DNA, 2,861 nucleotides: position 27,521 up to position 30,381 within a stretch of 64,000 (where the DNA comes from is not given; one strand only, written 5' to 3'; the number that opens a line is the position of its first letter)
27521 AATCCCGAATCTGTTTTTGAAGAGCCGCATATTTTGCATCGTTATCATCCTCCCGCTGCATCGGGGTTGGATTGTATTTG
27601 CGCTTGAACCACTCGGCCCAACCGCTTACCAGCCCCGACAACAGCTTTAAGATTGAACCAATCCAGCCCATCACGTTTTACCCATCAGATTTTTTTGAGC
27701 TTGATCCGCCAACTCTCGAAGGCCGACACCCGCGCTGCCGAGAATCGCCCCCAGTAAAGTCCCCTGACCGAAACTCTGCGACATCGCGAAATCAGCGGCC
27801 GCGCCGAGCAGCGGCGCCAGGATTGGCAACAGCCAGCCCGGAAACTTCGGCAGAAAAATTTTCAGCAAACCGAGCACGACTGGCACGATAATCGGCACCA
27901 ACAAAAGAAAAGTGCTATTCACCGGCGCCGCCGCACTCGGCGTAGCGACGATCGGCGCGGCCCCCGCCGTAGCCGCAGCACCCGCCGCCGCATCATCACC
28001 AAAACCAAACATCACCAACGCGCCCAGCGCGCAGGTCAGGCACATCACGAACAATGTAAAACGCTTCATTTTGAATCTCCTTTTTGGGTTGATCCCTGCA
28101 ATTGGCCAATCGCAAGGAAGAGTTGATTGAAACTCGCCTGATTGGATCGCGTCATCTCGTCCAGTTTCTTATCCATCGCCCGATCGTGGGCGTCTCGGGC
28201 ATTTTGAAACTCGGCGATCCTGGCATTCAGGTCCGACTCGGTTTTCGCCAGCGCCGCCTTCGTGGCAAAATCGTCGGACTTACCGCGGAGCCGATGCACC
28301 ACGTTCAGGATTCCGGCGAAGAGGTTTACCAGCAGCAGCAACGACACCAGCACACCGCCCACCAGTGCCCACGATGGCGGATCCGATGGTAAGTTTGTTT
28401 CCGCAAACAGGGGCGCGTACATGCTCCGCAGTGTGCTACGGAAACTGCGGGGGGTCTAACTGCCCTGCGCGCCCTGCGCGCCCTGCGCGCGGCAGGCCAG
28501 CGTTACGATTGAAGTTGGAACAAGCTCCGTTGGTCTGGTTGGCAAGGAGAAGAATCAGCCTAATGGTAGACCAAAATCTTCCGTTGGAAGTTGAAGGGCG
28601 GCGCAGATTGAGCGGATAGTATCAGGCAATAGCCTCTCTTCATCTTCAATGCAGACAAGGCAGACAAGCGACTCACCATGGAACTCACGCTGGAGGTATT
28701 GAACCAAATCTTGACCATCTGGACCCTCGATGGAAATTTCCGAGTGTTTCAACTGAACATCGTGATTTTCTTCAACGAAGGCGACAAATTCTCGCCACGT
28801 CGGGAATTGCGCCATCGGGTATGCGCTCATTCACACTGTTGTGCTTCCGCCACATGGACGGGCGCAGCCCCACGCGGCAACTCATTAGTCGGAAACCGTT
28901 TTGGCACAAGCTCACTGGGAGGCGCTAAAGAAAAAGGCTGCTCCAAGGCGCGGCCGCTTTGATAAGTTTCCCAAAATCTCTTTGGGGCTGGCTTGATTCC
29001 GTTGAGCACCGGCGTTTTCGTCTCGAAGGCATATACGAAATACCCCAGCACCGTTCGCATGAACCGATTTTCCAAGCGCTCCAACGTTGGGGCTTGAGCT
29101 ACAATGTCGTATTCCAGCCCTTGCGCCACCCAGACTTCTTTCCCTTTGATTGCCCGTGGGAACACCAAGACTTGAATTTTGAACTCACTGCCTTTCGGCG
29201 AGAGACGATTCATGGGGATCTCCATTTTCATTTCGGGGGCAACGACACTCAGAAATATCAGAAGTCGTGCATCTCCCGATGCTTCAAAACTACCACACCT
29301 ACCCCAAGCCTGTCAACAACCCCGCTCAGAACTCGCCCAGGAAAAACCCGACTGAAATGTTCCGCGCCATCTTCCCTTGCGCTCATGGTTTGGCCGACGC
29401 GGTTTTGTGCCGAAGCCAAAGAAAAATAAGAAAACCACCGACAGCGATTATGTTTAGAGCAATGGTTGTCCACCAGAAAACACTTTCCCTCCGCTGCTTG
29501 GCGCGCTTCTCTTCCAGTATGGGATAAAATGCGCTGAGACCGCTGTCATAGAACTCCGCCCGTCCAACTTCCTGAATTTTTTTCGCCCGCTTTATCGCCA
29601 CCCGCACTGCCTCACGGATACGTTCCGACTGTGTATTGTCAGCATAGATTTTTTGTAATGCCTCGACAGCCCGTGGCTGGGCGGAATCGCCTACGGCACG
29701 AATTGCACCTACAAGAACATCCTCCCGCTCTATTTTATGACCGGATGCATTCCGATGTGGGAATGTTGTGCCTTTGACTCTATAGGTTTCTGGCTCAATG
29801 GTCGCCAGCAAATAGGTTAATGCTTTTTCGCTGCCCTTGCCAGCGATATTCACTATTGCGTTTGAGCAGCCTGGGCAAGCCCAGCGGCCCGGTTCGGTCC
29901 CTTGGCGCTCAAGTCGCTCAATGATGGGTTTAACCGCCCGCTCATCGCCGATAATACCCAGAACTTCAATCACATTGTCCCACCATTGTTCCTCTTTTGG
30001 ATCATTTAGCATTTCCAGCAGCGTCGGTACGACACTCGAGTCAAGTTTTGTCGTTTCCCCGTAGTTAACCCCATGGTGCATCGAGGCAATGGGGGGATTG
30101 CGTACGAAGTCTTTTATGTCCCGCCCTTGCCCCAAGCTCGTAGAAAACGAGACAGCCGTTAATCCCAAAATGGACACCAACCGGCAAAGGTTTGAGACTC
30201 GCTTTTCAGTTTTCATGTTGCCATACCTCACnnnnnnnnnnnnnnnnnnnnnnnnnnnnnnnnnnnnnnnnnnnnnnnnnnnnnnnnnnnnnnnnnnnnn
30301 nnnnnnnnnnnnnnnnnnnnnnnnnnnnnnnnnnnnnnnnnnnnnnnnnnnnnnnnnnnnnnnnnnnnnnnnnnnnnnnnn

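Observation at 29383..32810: Lower-GC cargo block inside the prophage encoding secreted HEAT-repeat protein, HExxH metalloprotease-like protein and a secreted coiled-coil protein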

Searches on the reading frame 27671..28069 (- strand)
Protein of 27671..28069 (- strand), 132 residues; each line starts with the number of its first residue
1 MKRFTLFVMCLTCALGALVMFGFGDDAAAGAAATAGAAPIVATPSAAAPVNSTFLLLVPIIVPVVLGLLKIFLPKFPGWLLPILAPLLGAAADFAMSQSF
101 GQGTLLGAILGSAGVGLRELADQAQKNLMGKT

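Call 3: search_protein_families(library=pfam, proteins=[window:27671-28069:-], max_evalue=0.1)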
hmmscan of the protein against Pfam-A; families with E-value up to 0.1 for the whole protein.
window:27671-28069:- (132 aa): 0 families

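Call 4: search_protein_families(library=phrogs, proteins=[window:27671-28069:-], max_evalue=0.1)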
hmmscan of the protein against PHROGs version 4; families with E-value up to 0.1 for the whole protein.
window:27671-28069:- (132 aa): 3 families
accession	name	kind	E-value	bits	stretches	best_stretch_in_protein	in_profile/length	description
phrog_1299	-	lysis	0.00017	22.3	1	60-126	12-85/100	holin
phrog_1129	-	lysis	0.0011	20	1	52-126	9-82/86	holin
phrog_5880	-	unknown function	0.016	14.9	1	29-125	119-177/661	-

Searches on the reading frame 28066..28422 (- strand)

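Call 3: search_protein_families(library=pfam, proteins=[window:28066-28422:-], max_evalue=0.1)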
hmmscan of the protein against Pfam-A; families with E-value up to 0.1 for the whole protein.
window:28066-28422:- (118 aa): 2 families
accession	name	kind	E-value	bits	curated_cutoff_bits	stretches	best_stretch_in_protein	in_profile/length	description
PF14362.11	DUF4407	-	0.00086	19.1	31.3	1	19-103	89-170/297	Domain of unknown function (DUF4407)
PF14584.11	DUF4446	-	0.024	15.1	27.4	1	22-101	4-82/150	Protein of unknown function (DUF4446)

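Call 4: search_protein_families(library=phrogs, proteins=[window:28066-28422:-], max_evalue=0.1)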
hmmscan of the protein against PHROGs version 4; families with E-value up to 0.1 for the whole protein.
window:28066-28422:- (118 aa): 2 families
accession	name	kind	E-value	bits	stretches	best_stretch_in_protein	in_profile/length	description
phrog_1677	-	unknown function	0.0069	17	1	49-96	189-236/287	-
phrog_23558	-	unknown function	0.049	14.6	1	14-57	62-107/185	-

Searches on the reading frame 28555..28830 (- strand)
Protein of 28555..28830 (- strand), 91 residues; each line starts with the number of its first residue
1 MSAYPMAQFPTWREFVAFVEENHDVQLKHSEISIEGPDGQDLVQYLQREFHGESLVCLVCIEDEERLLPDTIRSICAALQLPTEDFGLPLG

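Call 3: search_protein_families(library=pfam, proteins=[window:28555-28830:-], max_evalue=0.1)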
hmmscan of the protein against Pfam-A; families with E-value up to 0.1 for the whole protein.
window:28555-28830:- (91 aa): 2 families
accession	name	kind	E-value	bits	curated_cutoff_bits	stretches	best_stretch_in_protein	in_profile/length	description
PF12756.13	zf-C2H2_2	-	0.0036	18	26.9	1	8-64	8-60/100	C2H2 type zinc-finger (2 copies)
PF05690.20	ThiG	-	0.039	13.7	23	1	45-86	83-124/247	Thiazole biosynthesis protein ThiG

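Call 4: search_protein_families(library=phrogs, proteins=[window:28555-28830:-], max_evalue=0.1)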
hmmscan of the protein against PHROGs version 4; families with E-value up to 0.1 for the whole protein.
window:28555-28830:- (91 aa): 0 families

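Call 63: search_protein_families(library=padloc, proteins=[window:28555-28830:-], max_evalue=0.1)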
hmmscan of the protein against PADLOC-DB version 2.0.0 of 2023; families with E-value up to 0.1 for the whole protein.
window:28555-28830:- (91 aa): 0 families

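Call 64: search_protein_families(library=ncbifam, proteins=[window:28555-28830:-], max_evalue=0.1)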
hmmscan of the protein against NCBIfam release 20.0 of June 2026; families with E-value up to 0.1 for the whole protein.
window:28555-28830:- (91 aa): 0 families

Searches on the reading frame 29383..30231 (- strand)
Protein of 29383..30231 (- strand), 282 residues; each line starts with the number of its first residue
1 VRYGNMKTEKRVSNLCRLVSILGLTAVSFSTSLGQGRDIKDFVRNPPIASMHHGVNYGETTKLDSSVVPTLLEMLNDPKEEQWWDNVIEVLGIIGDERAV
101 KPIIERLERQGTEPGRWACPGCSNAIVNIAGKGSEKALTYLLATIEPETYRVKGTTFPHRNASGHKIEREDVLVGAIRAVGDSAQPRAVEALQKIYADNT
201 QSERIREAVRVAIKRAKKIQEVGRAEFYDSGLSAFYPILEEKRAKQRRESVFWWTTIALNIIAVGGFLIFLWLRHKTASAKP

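Call 3: search_protein_families(library=pfam, proteins=[window:29383-30231:-], max_evalue=0.1)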
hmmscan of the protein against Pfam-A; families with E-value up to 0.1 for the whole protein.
window:29383-30231:- (282 aa): 3 families
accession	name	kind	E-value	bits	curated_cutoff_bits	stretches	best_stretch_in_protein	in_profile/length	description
PF13646.12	HEAT_2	-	6e-09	36.5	27.7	2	64-109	29-73/88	HEAT repeats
PF03130.22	HEAT_PBS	-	3.4e-06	27.5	20.9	0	87-108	5-26/27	PBS lyase HEAT-like repeat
PF11865.14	mTOR_dom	-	0.04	14.3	27.6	0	67-253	11-150/160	Serine/threonine-protein kinase mTOR domain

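Call 4: search_protein_families(library=phrogs, proteins=[window:29383-30231:-], max_evalue=0.1)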
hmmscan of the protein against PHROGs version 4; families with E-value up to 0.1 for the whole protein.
window:29383-30231:- (282 aa): 0 families

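Call 14: find_homologous_proteins(query=window:29383-30231:-)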
Query window:29383-30231:- (282 aa): 24 proteins with E <= 0.001 among 1509 candidates.
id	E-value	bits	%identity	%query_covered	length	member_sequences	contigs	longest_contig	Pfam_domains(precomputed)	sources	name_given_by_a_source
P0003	5.7e-181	618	100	98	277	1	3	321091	PF03130.23,PF13646.13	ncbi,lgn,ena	-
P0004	3.6e-23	100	38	77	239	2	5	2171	PF03130.23,PF13646.13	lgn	-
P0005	1.1e-22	99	35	75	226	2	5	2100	PF13646.13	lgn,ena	-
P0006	3.3e-22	97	37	76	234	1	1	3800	PF03130.23,PF13646.13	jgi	jgi:hypothetical protein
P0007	1.6e-20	92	36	75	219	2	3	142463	PF03130.23,PF13646.13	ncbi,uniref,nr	ncbi:hypothetical protein [Candidatus Thiosymbion oneisti]|uniref:hypothetical protein n=1 Tax=Candi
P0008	3.0e-20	91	36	77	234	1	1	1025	PF13646.13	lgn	-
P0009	6.8e-20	90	38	68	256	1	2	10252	PF03130.23,PF13646.13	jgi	jgi:hypothetical protein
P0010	8.1e-20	89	38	68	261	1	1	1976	PF13646.13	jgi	jgi:hypothetical protein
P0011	9.4e-20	89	35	63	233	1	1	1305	PF13646.13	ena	-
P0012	6.1e-18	83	31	74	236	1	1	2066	PF03130.23,PF13646.13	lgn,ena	-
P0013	6.6e-17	80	33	77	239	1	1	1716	PF03130.23,PF13646.13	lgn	-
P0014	1.5e-16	79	34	72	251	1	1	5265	PF03130.23,PF13646.13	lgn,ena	-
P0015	1.7e-16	79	37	57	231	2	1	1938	PF03130.23,PF13646.13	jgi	jgi:hypothetical protein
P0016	4.8e-15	74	33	80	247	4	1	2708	PF03130.23,PF13646.13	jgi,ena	-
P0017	7.4e-15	73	33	75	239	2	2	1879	PF03130.23,PF13646.13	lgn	-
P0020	2.9e-9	55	28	69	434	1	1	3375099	PF13646.13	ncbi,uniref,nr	ncbi:hypothetical protein QQ020_06225 [Fulvivirgaceae bacterium BMA12]|uniref:Peptidase M10 metallop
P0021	1.6e-8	52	30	67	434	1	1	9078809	PF13646.13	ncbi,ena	-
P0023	6.7e-6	44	28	67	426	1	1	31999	-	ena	-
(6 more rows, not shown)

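Call 16: search_protein_families(library=pfam, proteins=[P0020, P0021, P0023, P0007, P0004, P0009], max_evalue=0.1)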
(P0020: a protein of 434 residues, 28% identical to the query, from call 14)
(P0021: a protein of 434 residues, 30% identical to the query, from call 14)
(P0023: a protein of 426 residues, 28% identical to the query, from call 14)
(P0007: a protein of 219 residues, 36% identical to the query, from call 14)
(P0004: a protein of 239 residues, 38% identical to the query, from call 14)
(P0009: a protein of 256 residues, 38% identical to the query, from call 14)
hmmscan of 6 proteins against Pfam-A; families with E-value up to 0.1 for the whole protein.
P0020 (434 aa): 5 families
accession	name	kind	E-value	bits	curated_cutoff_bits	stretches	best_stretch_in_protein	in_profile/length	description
PF13646.12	HEAT_2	-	6.4e-06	26.8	27.7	0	309-340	45-72/88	HEAT repeats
PF03130.22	HEAT_PBS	-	4.6e-05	24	20.9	0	277-297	6-26/27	PBS lyase HEAT-like repeat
PF00413.30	Peptidase_M10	-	0.00021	21.6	24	1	168-206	112-153/159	Matrixin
PF13688.12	Reprolysin_5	-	0.084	13.5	27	0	155-208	132-173/196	Metallo-peptidase family M12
PF10462.15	Peptidase_M66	-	0.086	12.2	20.6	0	160-184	189-212/306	Peptidase M66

P0021 (434 aa): 5 families
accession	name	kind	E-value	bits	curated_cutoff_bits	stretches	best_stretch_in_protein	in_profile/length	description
PF13646.12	HEAT_2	-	9e-06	26.3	27.7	0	311-341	47-74/88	HEAT repeats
PF03130.22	HEAT_PBS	-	3.7e-05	24.3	20.9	0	277-297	6-26/27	PBS lyase HEAT-like repeat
PF00413.30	Peptidase_M10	-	0.00048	20.5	24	1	168-202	112-149/159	Matrixin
PF10462.15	Peptidase_M66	-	0.01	15.2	20.6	1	160-190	189-218/306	Peptidase M66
PF13688.12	Reprolysin_5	-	0.012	16.3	27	1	134-210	131-175/196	Metallo-peptidase family M12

P0023 (426 aa): 5 families
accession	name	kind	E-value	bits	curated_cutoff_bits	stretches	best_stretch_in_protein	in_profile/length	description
PF00413.30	Peptidase_M10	-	0.00023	21.5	24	1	160-194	112-147/159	Matrixin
PF13646.12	HEAT_2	-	0.00091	19.9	27.7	0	267-296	50-79/88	HEAT repeats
PF03130.22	HEAT_PBS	-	0.002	18.9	20.9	0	269-289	6-26/27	PBS lyase HEAT-like repeat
PF13688.12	Reprolysin_5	-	0.0077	16.9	27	1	147-202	132-175/196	Metallo-peptidase family M12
PF10462.15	Peptidase_M66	-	0.025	14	20.6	1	151-180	188-216/306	Peptidase M66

P0007 (219 aa): 3 families
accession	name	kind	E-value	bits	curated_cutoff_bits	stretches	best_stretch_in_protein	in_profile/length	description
PF13646.12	HEAT_2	-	1.7e-06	28.6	27.7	1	48-92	29-72/88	HEAT repeats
PF03130.22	HEAT_PBS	-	7.5e-06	26.4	20.9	0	71-91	5-25/27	PBS lyase HEAT-like repeat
PF05120.17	GvpG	-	0.096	13.3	30.6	0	130-171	1-42/67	Gas vesicle protein G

P0004 (239 aa): 3 families
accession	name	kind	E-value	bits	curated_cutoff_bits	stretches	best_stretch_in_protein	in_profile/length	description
PF13646.12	HEAT_2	-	3.1e-09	37.4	27.7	1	53-101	29-76/88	HEAT repeats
PF03130.22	HEAT_PBS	-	2e-05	25.1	20.9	1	76-97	5-26/27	PBS lyase HEAT-like repeat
PF18145.6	SAVED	-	0.044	13.9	26.2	1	100-191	14-99/190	SMODS-associated and fused to various effectors sensor domain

P0009 (256 aa): 2 families
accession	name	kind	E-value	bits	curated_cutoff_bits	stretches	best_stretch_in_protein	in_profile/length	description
PF13646.12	HEAT_2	-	7.9e-09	36.1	27.7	1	75-124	28-76/88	HEAT repeats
PF03130.22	HEAT_PBS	-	9e-07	29.3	20.9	1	100-119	6-25/27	PBS lyase HEAT-like repeat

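Call 17: find_encoding_contigs(protein=P0007, flank=6000, max_places=3)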
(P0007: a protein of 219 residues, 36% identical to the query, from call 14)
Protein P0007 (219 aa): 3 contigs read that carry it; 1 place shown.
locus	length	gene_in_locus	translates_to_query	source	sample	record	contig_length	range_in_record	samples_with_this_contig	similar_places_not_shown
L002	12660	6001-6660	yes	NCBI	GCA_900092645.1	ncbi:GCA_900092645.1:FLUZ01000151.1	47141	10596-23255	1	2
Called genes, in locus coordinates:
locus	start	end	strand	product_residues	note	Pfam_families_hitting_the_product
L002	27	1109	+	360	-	PF00106:adh_short (weak), PF01370:Epimerase, PF02719:Polysacc_synt_2, PF04321:RmlD_sub_bind, PF01073:3Beta_HSD, PF07993:NAD_binding_4, PF16363:GDP_Man_Dehyd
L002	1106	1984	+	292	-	PF00483:NTP_transferase, PF12804:NTP_transf_3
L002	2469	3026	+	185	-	PF00908:dTDP_sugar_isom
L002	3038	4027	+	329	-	PF01370:Epimerase, PF04321:RmlD_sub_bind, PF16363:GDP_Man_Dehyd (weak)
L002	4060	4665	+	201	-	-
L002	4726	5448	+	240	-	PF13646:HEAT_2 (faint)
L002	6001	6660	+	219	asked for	PF13646:HEAT_2 (faint), PF03130:HEAT_PBS (faint)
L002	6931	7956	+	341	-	-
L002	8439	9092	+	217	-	PF01551:Peptidase_M23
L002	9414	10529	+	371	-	PF01118:Semialdhyde_dh, PF02774:Semialdhyde_dhC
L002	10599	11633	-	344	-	-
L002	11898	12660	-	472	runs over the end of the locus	PF04107:GCS2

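Call 63: search_protein_families(library=padloc, proteins=[window:29383-30231:-], max_evalue=0.1)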
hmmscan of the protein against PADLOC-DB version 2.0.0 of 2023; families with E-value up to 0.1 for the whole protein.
window:29383-30231:- (282 aa): 1 family
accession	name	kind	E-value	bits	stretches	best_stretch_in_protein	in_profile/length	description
PDLC02919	HEAT-ARM_XIII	-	4.2e-05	19.1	1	173-220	1917-1964/1972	-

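Call 64: search_protein_families(library=ncbifam, proteins=[window:29383-30231:-, P0020], max_evalue=0.1)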
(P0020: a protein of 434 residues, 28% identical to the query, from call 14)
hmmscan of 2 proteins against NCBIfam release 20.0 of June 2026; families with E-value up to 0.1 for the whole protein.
window:29383-30231:- (282 aa): 0 families

P0020 (434 aa): 2 families
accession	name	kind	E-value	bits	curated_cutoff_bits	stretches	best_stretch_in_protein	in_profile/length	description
NF046001.1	SecDF_plasm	equivalog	0.013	13.6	500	1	4-106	2-102/878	protein translocase subunit SecDF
NF058595.1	invert_tail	domain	0.076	13.4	37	0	11-45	50-83/113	lipo-invert putative C-terminal anchoring domain-containing protein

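Call 97: search_dna_similar(query=window:29383-30231:-, collection=phages, mode=protein, max_evalue=0.001, max_rows=10)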
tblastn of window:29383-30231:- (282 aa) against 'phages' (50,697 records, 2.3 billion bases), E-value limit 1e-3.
No match.

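Call 101: search_protein_families(library=pfam, proteins=[P0088, L005:12832-13599:+, L005:13614-14684:+, L005:14681-15430:+, L005:8893-9600:+, L002:6931-7956:+], max_evalue=0.01)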
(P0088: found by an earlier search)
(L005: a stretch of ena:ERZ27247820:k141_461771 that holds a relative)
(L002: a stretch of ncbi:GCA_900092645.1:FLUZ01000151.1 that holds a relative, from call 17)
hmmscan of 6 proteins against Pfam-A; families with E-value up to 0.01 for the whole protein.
P0088 (936 aa): 1 family
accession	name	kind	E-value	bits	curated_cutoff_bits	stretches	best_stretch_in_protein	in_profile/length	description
PF17103.10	Stealth_CR4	-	0.00029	21.1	27.4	0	240-260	8-26/55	Stealth protein CR4, conserved region 4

L005:12832-13599:+ (255 aa): 0 families

L005:13614-14684:+ (356 aa): 0 families

L005:14681-15430:+ (249 aa): 0 families

L005:8893-9600:+ (235 aa): 1 family
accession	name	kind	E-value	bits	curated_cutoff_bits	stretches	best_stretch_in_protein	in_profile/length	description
PF11300.13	DUF3102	-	6.8e-09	36.5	24.4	1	30-95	12-77/129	Protein of unknown function (DUF3102)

L002:6931-7956:+ (341 aa): 1 family
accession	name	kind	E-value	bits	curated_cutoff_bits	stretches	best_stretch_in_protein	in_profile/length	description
PF04479.18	RTA1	-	0.00044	20.3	24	1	122-284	100-199/208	RTA1 like protein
